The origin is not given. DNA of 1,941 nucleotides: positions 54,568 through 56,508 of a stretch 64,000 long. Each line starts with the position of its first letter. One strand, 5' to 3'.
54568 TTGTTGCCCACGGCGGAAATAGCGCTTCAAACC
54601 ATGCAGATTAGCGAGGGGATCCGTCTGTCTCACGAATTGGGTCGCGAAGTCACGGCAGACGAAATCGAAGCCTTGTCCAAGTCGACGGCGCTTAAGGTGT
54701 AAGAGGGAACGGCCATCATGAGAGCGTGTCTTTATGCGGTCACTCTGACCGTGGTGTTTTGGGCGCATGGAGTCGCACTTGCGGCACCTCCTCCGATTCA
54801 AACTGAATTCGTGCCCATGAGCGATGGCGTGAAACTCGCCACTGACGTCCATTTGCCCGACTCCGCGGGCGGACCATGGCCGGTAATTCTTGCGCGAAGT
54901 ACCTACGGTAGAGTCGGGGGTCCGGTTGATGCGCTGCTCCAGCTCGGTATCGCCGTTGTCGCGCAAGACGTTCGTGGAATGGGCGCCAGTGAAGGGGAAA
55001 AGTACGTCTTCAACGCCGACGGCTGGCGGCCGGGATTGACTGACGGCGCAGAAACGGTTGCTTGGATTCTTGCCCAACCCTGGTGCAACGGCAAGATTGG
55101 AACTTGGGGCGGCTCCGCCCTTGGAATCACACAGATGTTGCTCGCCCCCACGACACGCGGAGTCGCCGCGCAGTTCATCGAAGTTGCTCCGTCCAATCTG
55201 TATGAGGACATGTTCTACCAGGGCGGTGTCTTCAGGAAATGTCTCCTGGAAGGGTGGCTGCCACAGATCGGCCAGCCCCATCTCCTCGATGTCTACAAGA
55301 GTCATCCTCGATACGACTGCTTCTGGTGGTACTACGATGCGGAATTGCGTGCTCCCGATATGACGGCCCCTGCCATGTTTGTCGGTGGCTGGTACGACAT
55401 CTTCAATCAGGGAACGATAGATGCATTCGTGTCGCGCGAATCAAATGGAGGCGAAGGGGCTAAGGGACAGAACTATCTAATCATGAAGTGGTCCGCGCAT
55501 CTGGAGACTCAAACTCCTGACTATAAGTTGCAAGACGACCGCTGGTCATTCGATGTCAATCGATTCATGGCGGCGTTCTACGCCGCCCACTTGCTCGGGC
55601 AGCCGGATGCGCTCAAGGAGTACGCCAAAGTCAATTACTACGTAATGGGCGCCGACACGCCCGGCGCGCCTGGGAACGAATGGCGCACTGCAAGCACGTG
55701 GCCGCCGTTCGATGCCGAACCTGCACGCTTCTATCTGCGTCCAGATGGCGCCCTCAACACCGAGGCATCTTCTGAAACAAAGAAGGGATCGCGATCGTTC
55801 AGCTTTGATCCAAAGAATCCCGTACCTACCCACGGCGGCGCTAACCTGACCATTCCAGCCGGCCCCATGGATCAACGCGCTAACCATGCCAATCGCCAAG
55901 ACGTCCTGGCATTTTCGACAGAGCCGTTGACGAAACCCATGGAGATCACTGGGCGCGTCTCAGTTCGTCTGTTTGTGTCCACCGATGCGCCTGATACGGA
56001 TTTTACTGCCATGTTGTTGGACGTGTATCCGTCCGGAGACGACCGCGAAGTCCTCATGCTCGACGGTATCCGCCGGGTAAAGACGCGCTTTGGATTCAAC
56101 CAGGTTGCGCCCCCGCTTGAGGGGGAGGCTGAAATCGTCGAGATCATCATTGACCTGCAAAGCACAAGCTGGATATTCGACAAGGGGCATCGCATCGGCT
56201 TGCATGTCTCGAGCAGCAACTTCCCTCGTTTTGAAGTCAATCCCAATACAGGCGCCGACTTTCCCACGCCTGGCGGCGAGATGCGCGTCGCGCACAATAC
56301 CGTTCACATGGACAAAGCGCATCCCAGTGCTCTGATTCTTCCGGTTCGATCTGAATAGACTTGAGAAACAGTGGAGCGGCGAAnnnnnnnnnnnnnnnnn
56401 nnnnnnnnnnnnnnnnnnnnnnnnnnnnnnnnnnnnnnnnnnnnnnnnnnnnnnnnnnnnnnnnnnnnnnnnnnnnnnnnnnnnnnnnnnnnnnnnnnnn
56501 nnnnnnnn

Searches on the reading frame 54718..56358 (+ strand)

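Call 84: search_protein_families(library=pfam, proteins=[window:54718-56358:+], max_evalue=0.00001)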
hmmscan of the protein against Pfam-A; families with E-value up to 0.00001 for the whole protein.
window:54718-56358:+ (546 aa): 2 families
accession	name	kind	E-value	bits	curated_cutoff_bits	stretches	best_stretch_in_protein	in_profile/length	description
PF02129.25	Peptidase_S15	-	7.6e-39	134.4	23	1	36-180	1-151/262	X-Pro dipeptidyl-peptidase (S15 family)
PF08530.16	PepX_C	-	3.9e-37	128.7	22.5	1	300-539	4-216/217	X-Pro dipeptidyl-peptidase C-terminal non-catalytic domain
